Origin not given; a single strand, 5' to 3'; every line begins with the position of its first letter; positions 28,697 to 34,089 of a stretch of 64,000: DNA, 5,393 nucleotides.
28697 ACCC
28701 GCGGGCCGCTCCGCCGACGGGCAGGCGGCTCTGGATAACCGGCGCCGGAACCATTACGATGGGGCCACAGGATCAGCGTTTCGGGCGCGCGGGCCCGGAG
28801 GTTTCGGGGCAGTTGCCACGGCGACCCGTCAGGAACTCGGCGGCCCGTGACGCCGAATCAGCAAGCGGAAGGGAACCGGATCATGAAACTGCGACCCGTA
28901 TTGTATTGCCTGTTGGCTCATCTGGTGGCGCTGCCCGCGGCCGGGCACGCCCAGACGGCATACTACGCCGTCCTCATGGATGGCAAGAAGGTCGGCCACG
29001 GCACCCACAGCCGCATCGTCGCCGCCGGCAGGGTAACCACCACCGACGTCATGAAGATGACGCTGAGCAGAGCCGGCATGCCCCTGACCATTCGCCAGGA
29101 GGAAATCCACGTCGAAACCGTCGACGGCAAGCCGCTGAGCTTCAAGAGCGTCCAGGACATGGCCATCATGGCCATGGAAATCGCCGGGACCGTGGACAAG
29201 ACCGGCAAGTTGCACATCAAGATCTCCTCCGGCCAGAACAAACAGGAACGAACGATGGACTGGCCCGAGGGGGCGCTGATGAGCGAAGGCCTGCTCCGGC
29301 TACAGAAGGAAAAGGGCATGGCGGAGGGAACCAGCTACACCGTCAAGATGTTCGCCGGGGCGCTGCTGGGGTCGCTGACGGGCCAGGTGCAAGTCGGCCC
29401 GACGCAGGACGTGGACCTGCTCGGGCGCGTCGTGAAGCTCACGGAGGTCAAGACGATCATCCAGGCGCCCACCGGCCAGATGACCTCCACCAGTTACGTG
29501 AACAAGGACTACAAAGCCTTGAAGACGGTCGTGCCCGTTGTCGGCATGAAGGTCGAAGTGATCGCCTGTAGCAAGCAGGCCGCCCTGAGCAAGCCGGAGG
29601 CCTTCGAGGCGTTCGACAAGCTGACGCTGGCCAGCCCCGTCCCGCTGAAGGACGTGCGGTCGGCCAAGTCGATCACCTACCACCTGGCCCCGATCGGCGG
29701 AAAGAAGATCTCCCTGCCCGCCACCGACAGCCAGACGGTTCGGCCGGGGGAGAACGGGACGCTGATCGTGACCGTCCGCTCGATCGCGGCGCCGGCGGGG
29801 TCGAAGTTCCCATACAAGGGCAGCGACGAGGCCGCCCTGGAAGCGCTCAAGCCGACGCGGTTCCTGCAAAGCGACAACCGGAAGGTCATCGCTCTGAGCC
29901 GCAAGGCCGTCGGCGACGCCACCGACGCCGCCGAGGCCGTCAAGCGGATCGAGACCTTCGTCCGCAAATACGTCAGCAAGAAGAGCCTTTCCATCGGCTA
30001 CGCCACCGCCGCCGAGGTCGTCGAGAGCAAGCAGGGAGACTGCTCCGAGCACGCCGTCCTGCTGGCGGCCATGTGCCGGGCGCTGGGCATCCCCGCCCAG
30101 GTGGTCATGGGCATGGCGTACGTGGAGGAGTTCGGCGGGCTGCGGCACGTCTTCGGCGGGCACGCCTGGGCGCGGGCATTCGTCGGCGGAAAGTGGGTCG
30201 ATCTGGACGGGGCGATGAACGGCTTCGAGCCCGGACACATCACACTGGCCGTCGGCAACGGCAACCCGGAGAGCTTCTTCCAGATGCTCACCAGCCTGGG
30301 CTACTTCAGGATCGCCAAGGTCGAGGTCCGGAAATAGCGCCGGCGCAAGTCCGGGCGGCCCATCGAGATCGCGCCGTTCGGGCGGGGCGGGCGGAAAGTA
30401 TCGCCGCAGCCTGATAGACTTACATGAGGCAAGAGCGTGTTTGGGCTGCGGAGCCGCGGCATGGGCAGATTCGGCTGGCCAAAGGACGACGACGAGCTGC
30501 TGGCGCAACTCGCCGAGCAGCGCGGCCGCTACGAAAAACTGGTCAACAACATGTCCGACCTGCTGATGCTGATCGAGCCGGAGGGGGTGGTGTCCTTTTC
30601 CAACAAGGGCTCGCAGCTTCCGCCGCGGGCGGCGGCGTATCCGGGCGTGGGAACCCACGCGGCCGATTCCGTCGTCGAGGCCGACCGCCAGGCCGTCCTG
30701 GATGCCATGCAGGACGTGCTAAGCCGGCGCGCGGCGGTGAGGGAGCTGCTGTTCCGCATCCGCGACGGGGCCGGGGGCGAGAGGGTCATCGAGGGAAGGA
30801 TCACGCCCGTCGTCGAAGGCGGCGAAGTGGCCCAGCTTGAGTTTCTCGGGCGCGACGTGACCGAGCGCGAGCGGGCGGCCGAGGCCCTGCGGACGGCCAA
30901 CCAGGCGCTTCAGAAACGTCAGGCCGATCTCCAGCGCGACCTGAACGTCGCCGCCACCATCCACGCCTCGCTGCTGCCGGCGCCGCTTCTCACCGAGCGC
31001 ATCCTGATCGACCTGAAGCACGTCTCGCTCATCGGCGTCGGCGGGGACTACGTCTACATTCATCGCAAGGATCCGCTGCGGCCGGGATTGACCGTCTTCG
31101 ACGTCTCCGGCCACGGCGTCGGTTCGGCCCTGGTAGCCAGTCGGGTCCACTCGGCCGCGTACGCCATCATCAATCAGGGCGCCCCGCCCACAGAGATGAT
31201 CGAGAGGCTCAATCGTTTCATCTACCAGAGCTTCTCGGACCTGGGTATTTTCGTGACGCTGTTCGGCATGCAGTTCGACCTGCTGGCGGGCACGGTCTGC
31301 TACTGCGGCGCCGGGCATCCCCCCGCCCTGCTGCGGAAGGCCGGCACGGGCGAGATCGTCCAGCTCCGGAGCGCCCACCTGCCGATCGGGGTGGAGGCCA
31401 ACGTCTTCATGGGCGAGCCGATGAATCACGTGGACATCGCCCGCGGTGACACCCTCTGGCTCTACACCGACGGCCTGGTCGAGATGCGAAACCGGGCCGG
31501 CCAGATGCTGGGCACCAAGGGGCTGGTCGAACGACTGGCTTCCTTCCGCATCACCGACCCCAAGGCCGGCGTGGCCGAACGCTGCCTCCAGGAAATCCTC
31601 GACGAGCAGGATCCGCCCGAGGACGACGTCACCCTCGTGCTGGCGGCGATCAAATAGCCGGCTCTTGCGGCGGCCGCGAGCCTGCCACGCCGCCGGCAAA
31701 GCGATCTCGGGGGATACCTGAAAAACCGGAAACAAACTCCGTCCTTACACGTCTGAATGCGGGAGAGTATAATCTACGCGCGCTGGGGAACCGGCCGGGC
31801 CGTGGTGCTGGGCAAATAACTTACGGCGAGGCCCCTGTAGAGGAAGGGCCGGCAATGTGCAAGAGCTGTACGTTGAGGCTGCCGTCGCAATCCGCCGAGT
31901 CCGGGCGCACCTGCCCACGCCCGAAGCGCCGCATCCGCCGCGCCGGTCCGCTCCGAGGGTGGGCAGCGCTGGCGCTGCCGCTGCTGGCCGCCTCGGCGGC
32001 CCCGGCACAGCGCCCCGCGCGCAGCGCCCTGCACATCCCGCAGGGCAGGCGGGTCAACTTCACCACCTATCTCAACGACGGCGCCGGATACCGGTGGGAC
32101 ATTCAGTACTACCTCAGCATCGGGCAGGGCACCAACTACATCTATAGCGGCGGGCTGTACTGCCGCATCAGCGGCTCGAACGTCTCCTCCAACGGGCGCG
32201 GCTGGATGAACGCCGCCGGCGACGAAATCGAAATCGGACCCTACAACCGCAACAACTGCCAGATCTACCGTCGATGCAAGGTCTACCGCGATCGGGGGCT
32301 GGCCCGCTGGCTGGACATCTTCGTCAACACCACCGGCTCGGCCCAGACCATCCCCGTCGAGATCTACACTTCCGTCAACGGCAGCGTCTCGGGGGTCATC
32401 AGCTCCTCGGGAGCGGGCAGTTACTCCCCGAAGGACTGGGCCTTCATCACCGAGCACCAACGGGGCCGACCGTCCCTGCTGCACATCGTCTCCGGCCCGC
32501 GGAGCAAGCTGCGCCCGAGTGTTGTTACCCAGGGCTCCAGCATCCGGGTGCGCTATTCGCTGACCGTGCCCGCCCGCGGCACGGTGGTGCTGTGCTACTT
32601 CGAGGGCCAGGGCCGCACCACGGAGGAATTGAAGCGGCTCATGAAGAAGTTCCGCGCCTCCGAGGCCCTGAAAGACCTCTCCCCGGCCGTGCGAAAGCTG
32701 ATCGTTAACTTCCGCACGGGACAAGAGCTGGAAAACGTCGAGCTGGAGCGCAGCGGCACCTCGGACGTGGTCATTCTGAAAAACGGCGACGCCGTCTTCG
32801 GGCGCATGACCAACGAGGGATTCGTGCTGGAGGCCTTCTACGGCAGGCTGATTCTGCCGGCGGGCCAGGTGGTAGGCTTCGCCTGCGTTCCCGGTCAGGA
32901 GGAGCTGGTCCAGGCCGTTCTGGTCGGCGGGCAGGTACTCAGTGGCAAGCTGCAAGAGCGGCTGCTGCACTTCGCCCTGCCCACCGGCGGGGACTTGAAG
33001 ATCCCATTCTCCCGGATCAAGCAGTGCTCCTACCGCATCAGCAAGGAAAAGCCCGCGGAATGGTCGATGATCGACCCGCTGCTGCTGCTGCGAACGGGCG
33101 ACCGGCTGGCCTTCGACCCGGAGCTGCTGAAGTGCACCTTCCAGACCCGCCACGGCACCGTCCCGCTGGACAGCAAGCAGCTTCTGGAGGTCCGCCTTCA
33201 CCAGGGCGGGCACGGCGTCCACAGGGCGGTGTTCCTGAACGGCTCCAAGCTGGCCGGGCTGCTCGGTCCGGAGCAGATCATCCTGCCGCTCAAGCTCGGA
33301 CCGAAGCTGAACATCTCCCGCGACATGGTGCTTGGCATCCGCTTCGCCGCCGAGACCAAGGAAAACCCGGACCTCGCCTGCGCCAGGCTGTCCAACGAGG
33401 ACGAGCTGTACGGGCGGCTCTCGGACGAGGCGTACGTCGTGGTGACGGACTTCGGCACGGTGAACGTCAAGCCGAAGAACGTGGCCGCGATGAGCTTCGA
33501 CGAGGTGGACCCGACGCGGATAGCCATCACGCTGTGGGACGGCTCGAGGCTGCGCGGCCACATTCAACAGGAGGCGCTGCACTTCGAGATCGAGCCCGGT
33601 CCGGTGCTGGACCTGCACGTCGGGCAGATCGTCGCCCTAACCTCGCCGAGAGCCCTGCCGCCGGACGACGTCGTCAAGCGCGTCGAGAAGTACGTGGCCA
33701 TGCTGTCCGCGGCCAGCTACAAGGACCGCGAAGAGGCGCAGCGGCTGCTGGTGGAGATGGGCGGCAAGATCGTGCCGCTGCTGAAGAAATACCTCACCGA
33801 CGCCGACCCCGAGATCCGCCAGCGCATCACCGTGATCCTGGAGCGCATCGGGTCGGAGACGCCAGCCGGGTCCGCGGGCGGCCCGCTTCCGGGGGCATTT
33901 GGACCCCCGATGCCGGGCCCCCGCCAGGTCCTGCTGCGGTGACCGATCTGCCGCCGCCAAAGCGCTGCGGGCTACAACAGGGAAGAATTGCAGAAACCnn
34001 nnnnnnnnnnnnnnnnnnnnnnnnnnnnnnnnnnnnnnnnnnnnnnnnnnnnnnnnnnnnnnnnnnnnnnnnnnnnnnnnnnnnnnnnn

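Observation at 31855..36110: Tandem pair of strongly paralogous secreted 700-aa proteins of unknown family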

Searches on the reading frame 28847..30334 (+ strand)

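Call 12: search_protein_families(library=pfam, proteins=[window:28847-30334:+], max_evalue=0.01)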
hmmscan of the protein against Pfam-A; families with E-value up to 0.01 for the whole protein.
window:28847-30334:+ (496 aa): 3 families
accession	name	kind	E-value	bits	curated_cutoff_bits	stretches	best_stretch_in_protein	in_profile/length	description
PF01841.26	Transglut_core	-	4.9e-21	75.5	23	1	349-454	2-107/108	Transglutaminase-like superfamily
PF13471.12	Transglut_core3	-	1.1e-06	29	26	1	388-455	48-105/117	Transglutaminase-like superfamily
PF24656.1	CEPT76_peptidase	-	4e-05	24.2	27.8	1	386-424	4-42/121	CEP76 peptidase-like domain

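Call 41: search_protein_families(library=ncbifam, proteins=[window:28847-30334:+], max_evalue=1)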
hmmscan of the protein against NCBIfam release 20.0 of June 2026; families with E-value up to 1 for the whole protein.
window:28847-30334:+ (496 aa): 2 families
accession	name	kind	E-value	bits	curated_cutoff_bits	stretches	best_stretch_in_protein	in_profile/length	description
NF033537.1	lasso_biosyn_B2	equivalog_domain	0.0015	18.9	33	1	395-444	69-111/132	lasso peptide biosynthesis B2 protein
TIGR03532.1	DapD_Ac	equivalog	0.025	14.2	231.75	1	41-82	173-210/231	2,3,4,5-tetrahydropyridine-2,6-dicarboxylate N-acetyltransferase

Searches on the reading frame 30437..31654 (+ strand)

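Call 12: search_protein_families(library=pfam, proteins=[window:30437-31654:+], max_evalue=0.01)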
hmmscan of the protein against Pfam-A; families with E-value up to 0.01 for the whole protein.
window:30437-31654:+ (406 aa): 3 families
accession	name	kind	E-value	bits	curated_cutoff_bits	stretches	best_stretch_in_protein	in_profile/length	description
PF07228.17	SpoIIE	-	5.9e-42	144.2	25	1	217-404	6-190/192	Stage II sporulation protein E (SpoIIE)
PF08448.16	PAS_4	-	7.2e-09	36.3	23.1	1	37-146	2-110/110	PAS fold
PF08447.18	PAS_3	-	0.00091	19.9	25.6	1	74-131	25-82/89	PAS fold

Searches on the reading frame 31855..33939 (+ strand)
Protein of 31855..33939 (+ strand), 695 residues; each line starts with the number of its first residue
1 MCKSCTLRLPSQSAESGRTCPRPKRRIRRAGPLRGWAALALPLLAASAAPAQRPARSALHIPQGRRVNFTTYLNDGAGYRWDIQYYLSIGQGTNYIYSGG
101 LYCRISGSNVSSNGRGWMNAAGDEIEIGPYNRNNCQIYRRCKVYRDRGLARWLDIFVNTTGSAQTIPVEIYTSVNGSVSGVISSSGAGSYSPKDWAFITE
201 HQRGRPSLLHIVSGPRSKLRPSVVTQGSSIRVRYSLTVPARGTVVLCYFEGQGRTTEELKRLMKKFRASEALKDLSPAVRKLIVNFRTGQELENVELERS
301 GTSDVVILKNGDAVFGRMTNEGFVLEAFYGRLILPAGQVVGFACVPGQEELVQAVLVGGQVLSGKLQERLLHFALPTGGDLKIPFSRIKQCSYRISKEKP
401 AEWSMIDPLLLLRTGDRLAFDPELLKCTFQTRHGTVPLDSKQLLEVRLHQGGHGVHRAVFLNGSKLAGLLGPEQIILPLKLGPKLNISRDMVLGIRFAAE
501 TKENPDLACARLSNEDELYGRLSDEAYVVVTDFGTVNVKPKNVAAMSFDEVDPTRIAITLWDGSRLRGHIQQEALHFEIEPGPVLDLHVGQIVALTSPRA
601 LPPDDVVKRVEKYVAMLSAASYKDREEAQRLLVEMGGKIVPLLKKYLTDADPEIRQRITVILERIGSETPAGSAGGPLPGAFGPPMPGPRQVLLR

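Call 4: search_protein_families(library=pfam, proteins=[window:31855-33939:+], max_evalue=1)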
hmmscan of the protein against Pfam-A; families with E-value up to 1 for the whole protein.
window:31855-33939:+ (695 aa): 3 families
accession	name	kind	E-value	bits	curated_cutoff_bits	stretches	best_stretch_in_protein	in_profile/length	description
PF13646.12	HEAT_2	-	0.00032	21.4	27.7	1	614-668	5-61/88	HEAT repeats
PF12738.14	PTCB-BRCT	-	0.089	13.2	22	1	614-648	2-36/63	twin BRCT domain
PF02985.28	HEAT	-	0.2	12.4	23.5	0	639-658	1-20/31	HEAT repeat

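Call 5: search_protein_families(library=ncbifam, proteins=[window:31855-33939:+], max_evalue=1)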
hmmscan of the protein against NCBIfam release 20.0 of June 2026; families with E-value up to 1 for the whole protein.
window:31855-33939:+ (695 aa): 1 family
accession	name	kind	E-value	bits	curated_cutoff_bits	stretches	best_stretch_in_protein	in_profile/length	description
NF045915.1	PhycobilmeDegNblB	equivalog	0.078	12.5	300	1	638-668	161-191/214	phycobilisome degradation protein NblB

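Call 6: search_solved_structures(query=window:31855-33939:+, max_evalue=1)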
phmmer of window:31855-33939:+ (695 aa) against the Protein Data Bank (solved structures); distinct sequences matched with E-value up to 1: 1.
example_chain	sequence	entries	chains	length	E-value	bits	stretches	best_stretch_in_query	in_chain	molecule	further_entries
6gx7_E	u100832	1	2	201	0.44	12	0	598-669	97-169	iiiA5 ALPHAREP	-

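Call 67: find_homologous_proteins(query=window:31855-33939:+, max_evalue=0.001)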
Query window:31855-33939:+ (695 aa): 205 proteins with E <= 0.001 among 8000 candidates; the best 120 are listed.
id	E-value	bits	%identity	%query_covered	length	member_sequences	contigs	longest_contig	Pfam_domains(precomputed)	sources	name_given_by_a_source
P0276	0.0e+0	1435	92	99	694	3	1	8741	-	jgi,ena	-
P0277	4.8e-288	975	66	92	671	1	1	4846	-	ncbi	-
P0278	2.4e-282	956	65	93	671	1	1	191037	-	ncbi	-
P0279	1.4e-281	954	65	91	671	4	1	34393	-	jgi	-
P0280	2.1e-280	950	64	92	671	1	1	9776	-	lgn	-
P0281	1.6e-277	940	62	94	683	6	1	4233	-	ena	-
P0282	6.7e-275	932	62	92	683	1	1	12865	-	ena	-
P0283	2.9e-268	910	62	91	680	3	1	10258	-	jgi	-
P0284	4.2e-261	886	60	90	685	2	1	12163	PF13646.13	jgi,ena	-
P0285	1.1e-260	885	61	91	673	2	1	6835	-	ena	-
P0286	3.2e-254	864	56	99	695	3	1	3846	-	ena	-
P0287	1.6e-243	828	58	93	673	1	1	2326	PF13646.13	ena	-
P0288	1.7e-242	825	58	87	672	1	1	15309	-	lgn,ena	-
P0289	2.2e-241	821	57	91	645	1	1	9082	-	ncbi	-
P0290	5.3e-241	820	58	92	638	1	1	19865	-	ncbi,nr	ncbi:MAG: hypothetical protein SVV80_02960 [Planctomycetota bacterium]|nr:hypothetical protein [Plan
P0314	4.6e-207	708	52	87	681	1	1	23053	PF13646.13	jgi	-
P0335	4.0e-200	685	49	91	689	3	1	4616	PF13646.13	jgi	jgi:hypothetical protein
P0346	1.2e-195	670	50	88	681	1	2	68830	PF13646.13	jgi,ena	-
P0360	1.3e-192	660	50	89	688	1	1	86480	PF13646.13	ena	-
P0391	5.3e-181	622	46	90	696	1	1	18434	PF13646.13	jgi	jgi:hypothetical protein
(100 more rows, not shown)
